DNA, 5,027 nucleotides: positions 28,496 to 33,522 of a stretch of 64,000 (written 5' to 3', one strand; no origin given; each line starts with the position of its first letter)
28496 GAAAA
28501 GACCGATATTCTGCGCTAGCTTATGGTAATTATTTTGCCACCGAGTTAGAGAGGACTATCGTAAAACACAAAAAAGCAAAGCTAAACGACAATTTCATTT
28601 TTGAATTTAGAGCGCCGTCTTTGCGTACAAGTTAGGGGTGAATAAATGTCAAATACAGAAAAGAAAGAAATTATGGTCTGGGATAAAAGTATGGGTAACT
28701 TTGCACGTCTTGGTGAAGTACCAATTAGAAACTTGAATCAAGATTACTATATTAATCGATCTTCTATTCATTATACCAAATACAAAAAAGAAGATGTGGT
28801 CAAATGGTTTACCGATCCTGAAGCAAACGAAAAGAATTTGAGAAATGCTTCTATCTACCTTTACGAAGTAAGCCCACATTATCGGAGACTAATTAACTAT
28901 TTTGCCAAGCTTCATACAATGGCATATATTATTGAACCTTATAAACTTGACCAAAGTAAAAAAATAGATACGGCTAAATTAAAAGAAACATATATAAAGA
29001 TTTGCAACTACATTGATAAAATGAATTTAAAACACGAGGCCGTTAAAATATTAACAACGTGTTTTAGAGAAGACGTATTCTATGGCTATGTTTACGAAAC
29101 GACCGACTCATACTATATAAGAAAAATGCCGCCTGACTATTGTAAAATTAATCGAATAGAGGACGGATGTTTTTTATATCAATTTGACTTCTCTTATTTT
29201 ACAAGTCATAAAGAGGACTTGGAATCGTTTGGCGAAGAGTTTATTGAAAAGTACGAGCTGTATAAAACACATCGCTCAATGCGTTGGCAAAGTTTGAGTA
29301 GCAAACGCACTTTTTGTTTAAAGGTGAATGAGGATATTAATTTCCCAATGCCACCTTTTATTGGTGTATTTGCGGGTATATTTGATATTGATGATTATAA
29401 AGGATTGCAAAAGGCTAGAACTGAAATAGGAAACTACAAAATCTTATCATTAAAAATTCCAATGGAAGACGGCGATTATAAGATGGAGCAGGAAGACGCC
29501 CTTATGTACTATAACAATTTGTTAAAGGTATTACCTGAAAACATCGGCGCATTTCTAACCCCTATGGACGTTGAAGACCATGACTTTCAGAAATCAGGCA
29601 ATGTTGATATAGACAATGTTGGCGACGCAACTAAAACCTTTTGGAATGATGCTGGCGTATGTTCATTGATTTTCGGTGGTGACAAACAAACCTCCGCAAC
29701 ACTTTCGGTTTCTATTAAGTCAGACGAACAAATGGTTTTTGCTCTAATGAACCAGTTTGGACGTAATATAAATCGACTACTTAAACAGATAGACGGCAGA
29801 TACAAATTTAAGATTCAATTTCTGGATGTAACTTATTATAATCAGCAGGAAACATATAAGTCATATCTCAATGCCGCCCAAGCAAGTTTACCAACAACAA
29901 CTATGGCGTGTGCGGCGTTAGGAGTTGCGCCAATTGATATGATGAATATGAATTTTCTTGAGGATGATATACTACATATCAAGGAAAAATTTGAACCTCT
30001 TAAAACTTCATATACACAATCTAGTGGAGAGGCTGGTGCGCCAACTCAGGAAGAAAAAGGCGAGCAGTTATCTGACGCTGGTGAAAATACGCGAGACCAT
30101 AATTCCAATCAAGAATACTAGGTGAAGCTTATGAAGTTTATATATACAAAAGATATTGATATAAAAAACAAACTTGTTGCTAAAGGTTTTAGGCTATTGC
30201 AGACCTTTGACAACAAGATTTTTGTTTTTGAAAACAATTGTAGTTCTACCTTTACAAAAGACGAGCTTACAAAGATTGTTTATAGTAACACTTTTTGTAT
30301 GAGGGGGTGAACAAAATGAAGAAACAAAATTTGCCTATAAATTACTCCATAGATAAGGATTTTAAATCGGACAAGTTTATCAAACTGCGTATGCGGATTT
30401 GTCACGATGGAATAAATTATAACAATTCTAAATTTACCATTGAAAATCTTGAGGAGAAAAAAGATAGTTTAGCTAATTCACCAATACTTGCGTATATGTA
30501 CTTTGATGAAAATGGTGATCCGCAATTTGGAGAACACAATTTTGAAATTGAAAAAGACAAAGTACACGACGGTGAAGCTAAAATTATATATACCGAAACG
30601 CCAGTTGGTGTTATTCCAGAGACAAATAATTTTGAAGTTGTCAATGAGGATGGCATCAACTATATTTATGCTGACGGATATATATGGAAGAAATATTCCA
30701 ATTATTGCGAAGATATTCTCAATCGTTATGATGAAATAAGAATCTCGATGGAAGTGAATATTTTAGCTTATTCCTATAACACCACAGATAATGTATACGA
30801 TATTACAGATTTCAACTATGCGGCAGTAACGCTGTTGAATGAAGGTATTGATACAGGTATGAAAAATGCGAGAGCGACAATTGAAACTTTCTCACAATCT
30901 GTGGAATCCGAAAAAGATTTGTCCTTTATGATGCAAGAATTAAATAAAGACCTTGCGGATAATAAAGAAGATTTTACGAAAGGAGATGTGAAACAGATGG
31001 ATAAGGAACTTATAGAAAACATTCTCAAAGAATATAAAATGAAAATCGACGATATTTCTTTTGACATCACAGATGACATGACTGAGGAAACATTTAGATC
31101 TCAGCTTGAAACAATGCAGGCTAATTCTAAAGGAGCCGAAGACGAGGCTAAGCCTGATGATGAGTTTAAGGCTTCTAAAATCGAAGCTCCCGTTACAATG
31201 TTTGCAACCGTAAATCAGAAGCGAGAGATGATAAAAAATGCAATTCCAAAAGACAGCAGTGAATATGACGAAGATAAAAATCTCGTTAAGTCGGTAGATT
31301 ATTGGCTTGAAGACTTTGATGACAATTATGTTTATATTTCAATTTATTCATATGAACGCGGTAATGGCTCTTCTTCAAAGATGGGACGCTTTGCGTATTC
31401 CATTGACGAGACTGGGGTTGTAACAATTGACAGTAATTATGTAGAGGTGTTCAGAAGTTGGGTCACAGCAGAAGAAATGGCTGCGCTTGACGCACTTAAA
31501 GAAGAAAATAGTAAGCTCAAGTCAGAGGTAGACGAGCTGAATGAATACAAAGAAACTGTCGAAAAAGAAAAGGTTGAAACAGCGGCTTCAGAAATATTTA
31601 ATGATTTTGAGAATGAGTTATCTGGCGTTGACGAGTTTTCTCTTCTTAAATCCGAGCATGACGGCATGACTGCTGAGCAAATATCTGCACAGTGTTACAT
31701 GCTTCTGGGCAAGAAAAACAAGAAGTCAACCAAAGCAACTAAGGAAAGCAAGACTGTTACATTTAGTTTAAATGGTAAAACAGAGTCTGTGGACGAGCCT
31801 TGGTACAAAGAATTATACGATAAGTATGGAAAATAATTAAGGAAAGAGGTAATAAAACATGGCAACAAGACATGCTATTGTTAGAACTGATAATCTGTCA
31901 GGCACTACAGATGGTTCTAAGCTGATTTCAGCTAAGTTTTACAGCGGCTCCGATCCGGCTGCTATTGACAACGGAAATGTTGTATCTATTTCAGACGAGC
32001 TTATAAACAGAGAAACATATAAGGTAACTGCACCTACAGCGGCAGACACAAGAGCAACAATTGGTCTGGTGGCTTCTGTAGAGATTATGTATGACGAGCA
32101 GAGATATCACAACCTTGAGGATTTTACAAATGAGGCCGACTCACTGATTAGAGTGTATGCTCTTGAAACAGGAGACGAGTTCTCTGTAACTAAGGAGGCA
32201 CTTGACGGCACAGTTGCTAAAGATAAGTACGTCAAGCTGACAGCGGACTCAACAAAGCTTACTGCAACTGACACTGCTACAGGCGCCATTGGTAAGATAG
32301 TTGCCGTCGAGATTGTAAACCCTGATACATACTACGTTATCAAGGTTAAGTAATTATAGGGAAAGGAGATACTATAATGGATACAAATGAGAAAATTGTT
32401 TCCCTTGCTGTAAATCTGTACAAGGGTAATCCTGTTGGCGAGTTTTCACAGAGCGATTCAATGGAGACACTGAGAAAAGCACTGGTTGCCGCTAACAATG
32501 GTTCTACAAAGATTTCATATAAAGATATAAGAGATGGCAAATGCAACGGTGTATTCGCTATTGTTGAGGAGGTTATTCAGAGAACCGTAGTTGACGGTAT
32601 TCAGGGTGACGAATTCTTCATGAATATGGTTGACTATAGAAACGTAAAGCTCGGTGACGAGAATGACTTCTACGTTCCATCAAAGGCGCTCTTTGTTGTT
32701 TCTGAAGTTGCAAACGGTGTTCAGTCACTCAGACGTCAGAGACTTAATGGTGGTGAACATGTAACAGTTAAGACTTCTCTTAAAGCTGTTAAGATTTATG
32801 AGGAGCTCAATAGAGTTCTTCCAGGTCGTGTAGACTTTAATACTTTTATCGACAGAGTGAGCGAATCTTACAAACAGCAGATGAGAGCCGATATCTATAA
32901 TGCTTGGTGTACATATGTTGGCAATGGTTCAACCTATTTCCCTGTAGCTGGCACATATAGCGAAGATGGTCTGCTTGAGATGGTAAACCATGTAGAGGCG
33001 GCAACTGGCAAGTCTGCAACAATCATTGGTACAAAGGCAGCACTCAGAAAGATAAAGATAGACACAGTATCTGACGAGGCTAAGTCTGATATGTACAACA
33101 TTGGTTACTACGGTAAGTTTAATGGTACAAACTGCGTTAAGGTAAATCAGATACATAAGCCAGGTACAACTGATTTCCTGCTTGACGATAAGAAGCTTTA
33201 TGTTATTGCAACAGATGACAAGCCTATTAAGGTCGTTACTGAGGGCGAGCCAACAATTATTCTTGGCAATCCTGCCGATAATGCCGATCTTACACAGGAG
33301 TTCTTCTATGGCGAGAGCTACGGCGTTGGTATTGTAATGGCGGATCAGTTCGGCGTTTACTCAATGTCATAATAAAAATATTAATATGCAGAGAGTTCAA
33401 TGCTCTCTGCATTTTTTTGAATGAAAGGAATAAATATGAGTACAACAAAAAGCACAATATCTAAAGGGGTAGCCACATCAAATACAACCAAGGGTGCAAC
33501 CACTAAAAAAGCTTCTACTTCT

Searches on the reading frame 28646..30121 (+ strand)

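Call 14: search_protein_families(library=phrogs, proteins=[window:28646-30121:+], max_evalue=0.00001)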
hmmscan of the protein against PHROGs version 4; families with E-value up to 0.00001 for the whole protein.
window:28646-30121:+ (491 aa): 1 family
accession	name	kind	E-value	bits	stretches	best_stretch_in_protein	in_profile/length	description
phrog_2739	-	head and packaging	7.9e-119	398.5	1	4-488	6-498/501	portal protein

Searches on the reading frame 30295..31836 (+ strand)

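Call 14: search_protein_families(library=phrogs, proteins=[window:30295-31836:+], max_evalue=0.00001)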
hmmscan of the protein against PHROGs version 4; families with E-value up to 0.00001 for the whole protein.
window:30295-31836:+ (513 aa): 1 family
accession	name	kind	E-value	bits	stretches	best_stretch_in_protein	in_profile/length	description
phrog_3313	-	unknown function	3.2e-66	225.3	1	7-512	3-479/480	-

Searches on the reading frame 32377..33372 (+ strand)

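Call 14: search_protein_families(library=phrogs, proteins=[window:32377-33372:+], max_evalue=0.00001)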
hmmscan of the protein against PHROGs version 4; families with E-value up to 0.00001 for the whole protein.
window:32377-33372:+ (331 aa): 3 families
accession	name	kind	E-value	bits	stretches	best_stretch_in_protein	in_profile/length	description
phrog_4088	-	unknown function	2.2e-89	301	1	3-330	3-331/332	-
phrog_22779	-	unknown function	7.5e-28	98.5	1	139-292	7-164/205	-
phrog_27131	-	unknown function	1e-09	39.7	1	8-122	9-119/119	-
